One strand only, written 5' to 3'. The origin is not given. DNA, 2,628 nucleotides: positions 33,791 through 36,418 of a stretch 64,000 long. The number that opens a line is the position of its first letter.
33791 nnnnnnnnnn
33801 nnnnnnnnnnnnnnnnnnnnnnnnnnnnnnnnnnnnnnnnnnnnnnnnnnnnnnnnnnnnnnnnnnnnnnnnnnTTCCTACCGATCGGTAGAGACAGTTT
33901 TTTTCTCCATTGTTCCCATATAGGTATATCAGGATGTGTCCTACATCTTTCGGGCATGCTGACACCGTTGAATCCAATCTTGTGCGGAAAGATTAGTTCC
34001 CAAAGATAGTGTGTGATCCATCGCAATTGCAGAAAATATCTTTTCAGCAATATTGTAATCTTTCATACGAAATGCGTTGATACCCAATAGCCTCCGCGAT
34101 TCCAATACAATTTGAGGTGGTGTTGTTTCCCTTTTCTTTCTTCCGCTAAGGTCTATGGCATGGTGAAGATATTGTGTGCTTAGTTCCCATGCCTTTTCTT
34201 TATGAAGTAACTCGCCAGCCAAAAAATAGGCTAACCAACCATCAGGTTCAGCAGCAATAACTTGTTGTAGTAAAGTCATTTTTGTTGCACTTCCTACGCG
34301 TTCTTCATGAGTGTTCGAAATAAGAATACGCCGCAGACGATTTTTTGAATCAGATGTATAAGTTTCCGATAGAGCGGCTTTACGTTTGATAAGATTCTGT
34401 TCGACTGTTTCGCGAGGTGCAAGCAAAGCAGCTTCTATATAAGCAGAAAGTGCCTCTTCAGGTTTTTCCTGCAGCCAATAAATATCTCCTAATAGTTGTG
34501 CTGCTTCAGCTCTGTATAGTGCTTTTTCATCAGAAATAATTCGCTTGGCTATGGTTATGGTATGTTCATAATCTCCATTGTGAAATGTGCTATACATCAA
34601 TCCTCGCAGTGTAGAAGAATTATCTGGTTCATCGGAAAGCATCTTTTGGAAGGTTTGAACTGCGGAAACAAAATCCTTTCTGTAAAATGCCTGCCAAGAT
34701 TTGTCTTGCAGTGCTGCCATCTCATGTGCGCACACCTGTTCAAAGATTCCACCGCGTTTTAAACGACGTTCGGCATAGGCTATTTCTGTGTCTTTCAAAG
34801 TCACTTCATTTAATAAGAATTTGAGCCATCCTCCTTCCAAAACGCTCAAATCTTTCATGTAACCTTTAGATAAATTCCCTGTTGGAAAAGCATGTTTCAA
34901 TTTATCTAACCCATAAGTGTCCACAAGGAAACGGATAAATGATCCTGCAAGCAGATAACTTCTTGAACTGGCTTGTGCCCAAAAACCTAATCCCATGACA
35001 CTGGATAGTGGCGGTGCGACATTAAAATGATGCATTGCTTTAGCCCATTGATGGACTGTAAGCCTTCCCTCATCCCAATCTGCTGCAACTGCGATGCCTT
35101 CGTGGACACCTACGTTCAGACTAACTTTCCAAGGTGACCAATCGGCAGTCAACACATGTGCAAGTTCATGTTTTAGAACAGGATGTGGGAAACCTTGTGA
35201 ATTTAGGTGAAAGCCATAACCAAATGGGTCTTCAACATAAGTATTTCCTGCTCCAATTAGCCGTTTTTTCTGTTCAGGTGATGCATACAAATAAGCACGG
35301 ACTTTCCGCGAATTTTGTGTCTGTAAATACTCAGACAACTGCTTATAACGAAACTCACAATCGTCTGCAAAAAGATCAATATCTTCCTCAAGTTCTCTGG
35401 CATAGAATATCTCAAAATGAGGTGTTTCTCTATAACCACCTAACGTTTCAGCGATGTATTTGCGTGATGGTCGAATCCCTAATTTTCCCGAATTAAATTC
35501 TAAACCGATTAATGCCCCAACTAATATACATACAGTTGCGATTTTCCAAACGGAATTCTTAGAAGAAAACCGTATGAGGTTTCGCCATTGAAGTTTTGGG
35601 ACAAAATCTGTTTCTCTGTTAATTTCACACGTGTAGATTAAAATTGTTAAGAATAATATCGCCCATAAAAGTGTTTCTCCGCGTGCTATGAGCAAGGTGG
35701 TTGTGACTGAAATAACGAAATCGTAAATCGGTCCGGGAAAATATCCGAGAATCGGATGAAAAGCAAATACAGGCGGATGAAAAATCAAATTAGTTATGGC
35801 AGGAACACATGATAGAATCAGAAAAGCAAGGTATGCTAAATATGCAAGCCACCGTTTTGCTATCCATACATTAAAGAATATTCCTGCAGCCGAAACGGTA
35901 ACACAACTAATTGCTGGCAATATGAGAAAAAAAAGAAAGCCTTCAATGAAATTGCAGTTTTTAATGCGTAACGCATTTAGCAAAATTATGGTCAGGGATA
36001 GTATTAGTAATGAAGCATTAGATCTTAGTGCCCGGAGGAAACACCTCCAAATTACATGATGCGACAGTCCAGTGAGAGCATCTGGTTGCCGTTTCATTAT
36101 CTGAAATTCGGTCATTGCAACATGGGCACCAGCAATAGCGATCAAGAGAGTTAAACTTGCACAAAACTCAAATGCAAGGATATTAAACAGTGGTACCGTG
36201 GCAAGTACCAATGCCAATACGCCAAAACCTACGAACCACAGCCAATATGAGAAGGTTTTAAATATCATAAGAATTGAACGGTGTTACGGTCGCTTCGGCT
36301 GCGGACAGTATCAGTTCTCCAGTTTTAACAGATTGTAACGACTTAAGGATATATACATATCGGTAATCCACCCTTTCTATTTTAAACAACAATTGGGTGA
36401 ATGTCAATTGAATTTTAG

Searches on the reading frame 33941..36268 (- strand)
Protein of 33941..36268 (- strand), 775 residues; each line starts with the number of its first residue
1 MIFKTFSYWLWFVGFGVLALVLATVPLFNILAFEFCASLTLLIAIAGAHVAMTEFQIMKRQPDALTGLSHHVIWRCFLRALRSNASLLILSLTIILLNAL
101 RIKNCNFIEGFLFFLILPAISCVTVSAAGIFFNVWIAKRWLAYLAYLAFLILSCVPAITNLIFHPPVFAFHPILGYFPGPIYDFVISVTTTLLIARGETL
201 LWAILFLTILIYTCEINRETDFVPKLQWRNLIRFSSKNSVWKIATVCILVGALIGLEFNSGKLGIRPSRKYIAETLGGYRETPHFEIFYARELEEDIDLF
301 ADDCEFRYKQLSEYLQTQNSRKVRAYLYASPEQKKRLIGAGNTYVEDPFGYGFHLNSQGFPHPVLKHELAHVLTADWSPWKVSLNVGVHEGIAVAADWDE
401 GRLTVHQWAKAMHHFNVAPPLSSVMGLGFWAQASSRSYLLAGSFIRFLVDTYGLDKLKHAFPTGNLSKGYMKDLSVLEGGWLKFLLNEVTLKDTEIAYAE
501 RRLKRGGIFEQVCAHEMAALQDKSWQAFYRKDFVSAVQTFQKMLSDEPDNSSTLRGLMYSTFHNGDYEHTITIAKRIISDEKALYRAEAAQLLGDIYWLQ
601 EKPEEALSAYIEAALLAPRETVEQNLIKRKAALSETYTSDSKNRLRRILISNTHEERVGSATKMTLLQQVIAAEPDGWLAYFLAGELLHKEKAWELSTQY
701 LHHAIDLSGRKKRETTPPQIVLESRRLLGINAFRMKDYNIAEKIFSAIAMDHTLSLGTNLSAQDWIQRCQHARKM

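Call 20: search_protein_families(library=pfam, proteins=[window:33941-36268:-], max_evalue=0.001)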
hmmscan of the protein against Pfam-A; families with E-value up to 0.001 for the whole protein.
window:33941-36268:- (775 aa): 5 families
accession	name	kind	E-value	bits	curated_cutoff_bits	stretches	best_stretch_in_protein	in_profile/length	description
PF13424.12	TPR_12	-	7.5e-06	26.5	30.1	0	567-613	26-71/77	Tetratricopeptide repeat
PF14559.12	TPR_19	-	0.00014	22.5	25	0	530-568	4-42/68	Tetratricopeptide repeat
PF07719.23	TPR_2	-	0.0002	21.7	27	0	587-619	1-33/34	Tetratricopeptide repeat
PF25064.1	ARM_TT21_5th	-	0.00039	21.1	27.8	0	527-610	11-95/117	TT21 fifth ARM repeats domain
PF09976.15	TPR_21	-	0.00057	20.1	25.5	0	526-630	85-187/193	Tetratricopeptide repeat-like domain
